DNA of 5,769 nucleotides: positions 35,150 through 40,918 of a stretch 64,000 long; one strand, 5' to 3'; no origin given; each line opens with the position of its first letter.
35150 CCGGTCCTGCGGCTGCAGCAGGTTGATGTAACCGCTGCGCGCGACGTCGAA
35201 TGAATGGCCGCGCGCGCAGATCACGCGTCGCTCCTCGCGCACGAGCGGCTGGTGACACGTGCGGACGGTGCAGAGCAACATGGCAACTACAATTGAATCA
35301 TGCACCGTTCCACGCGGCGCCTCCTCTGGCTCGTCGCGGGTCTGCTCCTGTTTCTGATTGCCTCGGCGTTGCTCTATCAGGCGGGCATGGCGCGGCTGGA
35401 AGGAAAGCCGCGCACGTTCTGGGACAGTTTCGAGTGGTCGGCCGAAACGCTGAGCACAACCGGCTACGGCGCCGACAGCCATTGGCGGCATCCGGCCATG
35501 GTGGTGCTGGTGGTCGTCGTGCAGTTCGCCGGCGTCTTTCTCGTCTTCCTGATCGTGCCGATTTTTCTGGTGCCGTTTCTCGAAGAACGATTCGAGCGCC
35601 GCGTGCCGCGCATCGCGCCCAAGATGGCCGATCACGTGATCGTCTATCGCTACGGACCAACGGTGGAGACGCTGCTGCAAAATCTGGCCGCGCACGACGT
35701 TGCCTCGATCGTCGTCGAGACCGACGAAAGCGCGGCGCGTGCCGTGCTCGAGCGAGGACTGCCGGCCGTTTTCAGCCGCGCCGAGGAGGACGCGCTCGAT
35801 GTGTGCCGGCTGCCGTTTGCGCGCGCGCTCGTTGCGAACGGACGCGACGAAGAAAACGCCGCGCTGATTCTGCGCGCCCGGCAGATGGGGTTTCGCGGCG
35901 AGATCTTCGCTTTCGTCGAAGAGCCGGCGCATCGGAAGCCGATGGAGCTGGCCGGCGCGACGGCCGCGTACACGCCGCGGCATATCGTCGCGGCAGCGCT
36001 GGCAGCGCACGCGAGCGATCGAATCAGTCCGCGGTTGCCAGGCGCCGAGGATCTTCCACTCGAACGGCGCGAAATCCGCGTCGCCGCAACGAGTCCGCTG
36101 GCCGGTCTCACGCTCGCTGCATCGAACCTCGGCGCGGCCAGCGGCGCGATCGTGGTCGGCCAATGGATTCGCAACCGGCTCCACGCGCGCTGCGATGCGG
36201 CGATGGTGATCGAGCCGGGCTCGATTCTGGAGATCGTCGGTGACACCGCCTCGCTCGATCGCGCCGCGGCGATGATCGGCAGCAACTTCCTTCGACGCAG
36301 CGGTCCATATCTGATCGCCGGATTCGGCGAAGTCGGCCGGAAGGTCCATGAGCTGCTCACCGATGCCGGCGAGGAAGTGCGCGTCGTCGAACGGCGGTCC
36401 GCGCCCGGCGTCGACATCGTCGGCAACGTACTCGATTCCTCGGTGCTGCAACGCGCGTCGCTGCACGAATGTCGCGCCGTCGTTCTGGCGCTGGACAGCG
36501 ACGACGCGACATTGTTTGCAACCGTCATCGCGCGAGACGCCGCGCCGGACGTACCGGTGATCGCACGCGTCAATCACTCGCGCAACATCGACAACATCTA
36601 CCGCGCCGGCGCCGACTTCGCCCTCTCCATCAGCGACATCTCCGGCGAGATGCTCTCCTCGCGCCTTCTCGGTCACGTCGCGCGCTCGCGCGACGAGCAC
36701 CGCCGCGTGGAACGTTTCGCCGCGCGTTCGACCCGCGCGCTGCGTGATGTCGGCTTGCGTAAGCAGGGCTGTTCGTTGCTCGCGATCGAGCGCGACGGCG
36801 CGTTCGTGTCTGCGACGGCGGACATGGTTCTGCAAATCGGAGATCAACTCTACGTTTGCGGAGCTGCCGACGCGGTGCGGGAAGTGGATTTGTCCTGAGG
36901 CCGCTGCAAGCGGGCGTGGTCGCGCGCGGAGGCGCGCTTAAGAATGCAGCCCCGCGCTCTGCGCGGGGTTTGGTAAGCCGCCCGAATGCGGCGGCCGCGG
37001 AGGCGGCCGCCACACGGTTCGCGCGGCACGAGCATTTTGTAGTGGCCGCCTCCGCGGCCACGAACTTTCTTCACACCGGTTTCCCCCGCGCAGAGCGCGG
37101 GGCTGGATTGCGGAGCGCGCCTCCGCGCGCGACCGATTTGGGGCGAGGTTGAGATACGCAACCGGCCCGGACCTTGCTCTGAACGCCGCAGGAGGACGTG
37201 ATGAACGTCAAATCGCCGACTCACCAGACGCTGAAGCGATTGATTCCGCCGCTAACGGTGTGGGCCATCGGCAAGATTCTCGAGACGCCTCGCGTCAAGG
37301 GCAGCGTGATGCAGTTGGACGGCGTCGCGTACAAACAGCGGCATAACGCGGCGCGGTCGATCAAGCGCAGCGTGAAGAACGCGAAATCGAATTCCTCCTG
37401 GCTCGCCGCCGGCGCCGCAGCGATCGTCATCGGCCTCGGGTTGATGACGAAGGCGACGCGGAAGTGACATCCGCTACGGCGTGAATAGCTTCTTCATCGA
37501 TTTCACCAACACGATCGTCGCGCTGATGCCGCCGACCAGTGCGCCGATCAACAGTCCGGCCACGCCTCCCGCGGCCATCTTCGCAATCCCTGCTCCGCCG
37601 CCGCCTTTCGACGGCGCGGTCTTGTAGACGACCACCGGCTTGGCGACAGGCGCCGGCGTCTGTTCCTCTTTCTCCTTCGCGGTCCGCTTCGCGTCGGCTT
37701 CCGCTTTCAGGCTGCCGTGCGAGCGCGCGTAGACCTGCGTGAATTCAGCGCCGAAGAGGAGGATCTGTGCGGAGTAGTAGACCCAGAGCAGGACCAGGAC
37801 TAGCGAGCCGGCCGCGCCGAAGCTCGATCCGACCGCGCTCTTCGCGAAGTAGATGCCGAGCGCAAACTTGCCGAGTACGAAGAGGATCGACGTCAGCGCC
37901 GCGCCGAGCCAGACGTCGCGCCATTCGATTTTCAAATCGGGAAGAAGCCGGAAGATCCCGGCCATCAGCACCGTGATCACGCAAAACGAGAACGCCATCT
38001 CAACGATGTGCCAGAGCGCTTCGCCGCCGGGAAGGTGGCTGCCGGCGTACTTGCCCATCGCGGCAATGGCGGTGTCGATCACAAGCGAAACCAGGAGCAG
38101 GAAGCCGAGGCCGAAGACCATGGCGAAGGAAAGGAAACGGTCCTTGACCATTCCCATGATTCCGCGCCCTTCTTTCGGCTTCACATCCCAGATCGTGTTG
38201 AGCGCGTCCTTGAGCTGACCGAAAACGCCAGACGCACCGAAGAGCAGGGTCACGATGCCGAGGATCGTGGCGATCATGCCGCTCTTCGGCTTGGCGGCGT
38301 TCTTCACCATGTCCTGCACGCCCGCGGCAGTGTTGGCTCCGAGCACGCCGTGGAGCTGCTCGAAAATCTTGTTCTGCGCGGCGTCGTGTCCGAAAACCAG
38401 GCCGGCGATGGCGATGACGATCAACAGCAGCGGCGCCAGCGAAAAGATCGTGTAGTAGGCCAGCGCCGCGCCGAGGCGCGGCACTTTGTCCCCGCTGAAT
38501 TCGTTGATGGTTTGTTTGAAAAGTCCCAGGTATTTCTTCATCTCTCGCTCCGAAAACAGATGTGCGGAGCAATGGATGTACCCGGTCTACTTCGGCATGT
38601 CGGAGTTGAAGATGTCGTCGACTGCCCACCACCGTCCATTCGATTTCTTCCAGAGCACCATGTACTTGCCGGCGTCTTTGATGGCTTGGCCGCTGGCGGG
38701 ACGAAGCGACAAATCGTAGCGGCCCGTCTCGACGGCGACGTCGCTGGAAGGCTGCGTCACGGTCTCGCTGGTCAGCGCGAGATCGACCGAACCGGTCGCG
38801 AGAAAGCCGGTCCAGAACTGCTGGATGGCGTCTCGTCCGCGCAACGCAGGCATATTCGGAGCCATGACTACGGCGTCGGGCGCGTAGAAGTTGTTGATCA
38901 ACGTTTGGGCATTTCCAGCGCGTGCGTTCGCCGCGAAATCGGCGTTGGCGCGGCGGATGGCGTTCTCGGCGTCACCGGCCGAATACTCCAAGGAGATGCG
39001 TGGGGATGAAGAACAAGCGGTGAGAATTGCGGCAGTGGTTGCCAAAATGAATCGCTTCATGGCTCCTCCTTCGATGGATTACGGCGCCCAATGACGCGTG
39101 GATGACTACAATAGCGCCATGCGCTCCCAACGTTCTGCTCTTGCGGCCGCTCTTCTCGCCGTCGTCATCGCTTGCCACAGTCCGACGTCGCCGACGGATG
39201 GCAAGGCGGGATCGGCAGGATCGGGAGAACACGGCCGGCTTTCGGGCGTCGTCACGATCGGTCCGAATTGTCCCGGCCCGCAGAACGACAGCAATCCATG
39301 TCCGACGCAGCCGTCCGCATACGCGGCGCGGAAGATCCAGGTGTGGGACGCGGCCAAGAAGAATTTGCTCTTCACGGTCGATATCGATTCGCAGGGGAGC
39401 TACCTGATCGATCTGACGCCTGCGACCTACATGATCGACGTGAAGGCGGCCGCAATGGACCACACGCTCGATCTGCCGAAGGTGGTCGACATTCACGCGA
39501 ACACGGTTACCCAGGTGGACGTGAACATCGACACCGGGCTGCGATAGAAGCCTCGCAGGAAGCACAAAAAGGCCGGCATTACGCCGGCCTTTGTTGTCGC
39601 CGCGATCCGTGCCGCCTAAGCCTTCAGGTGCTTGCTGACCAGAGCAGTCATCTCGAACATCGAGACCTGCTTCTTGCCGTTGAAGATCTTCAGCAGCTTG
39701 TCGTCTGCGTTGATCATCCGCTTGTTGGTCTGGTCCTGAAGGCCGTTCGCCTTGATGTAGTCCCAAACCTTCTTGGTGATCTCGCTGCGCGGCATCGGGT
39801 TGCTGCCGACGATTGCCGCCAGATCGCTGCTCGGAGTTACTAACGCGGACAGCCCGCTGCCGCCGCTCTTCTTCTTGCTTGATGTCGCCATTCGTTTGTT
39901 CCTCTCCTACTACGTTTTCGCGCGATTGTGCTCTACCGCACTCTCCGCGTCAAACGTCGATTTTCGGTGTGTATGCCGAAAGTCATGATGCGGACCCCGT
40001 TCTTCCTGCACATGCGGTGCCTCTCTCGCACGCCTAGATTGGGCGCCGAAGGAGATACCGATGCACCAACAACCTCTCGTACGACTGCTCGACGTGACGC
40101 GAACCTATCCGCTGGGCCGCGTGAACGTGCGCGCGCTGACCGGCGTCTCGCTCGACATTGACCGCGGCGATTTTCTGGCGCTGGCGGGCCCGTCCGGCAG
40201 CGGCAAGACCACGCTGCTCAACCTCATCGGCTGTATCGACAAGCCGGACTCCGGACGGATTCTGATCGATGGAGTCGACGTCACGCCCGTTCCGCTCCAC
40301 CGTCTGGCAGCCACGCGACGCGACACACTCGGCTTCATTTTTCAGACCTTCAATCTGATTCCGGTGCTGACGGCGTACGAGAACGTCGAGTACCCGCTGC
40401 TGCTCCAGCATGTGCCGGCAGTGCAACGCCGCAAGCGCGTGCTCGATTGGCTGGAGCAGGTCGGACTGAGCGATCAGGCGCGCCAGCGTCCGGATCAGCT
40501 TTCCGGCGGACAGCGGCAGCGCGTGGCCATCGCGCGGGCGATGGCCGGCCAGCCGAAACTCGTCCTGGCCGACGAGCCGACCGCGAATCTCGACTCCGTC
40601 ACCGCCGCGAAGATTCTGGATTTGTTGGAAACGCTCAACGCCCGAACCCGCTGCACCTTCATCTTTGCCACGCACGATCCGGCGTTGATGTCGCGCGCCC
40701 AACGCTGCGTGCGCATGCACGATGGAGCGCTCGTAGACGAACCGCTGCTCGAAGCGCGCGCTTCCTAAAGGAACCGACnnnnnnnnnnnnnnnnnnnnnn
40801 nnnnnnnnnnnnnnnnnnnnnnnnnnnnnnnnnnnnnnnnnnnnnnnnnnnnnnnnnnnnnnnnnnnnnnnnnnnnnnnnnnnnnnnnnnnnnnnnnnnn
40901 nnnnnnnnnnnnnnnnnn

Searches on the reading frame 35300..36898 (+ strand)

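Call 16: search_protein_families(library=pfam, proteins=[window:35300-36898:+], max_evalue=0.0001)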
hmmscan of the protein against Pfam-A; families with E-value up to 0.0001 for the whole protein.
window:35300-36898:+ (532 aa): 3 families
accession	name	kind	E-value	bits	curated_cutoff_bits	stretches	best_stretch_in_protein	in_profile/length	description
PF02254.24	TrkA_N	-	3.2e-28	98.8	23.8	2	337-443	1-115/116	TrkA-N domain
PF02080.26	TrkA_C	-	8.8e-18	64.4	27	2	479-529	15-66/71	TrkA-C domain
PF07885.22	Ion_trans_2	-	9e-05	22.7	22.5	0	16-86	4-70/79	Ion channel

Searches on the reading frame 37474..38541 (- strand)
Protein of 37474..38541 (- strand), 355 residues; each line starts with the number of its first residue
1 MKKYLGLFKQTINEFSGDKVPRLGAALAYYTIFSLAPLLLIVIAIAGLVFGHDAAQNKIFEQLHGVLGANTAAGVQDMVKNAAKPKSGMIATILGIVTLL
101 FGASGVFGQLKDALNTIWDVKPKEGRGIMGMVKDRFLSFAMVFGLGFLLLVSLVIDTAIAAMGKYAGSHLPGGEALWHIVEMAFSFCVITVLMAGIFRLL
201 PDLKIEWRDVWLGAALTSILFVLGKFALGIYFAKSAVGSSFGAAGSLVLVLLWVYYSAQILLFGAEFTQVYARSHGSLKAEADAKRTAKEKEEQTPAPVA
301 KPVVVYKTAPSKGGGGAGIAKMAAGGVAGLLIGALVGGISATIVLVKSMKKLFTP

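Call 16: search_protein_families(library=pfam, proteins=[window:37474-38541:-], max_evalue=0.0001)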
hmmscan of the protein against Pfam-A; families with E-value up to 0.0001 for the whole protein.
window:37474-38541:- (355 aa): 1 family
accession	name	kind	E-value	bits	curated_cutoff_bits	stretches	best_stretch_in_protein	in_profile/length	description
PF03631.20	Virul_fac_BrkB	-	5.1e-57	193.9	33.7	1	18-273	3-257/259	Virulence factor BrkB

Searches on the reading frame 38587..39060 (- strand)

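Call 17: search_protein_families(library=pfam, proteins=[window:38587-39060:-], max_evalue=0.0001)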
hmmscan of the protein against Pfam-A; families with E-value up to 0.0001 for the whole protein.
window:38587-39060:- (157 aa): 4 families
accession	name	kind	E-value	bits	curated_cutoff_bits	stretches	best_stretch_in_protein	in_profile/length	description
PF14534.12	DUF4440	-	2.4e-14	54.1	25.2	1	35-145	1-106/107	Domain of unknown function (DUF4440)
PF12680.13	SnoaL_2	-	7.1e-09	36.6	27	1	47-146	9-101/102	SnoaL-like domain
PF13474.12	SnoaL_3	-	3.3e-05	24.6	22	1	35-117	1-83/121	SnoaL-like domain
PF13577.12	SnoaL_4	-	7e-05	23.3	24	1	31-145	5-121/126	SnoaL-like domain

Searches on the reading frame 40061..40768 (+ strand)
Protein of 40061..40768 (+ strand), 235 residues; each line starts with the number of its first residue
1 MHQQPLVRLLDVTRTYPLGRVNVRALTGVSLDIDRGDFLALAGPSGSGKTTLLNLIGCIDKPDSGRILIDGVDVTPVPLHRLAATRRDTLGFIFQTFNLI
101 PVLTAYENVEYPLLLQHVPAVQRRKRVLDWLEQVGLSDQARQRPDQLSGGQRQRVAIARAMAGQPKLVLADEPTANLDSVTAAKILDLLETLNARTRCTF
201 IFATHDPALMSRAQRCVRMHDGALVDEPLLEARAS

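Call 17: search_protein_families(library=pfam, proteins=[window:40061-40768:+], max_evalue=0.0001)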
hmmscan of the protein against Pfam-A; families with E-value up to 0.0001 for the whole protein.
window:40061-40768:+ (235 aa): 3 families
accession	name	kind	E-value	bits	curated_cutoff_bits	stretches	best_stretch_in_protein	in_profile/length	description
PF00005.33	ABC_tran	-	1.1e-35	123.7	25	1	26-175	1-137/137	ABC transporter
PF13304.12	AAA_21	-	1.6e-10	42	27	1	141-211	232-304/304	AAA domain, putative AbiEii toxin, Type IV TA system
PF02463.25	SMC_N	-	6.6e-08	32.7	40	1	126-220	122-212/220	RecF/RecN/SMC N terminal domain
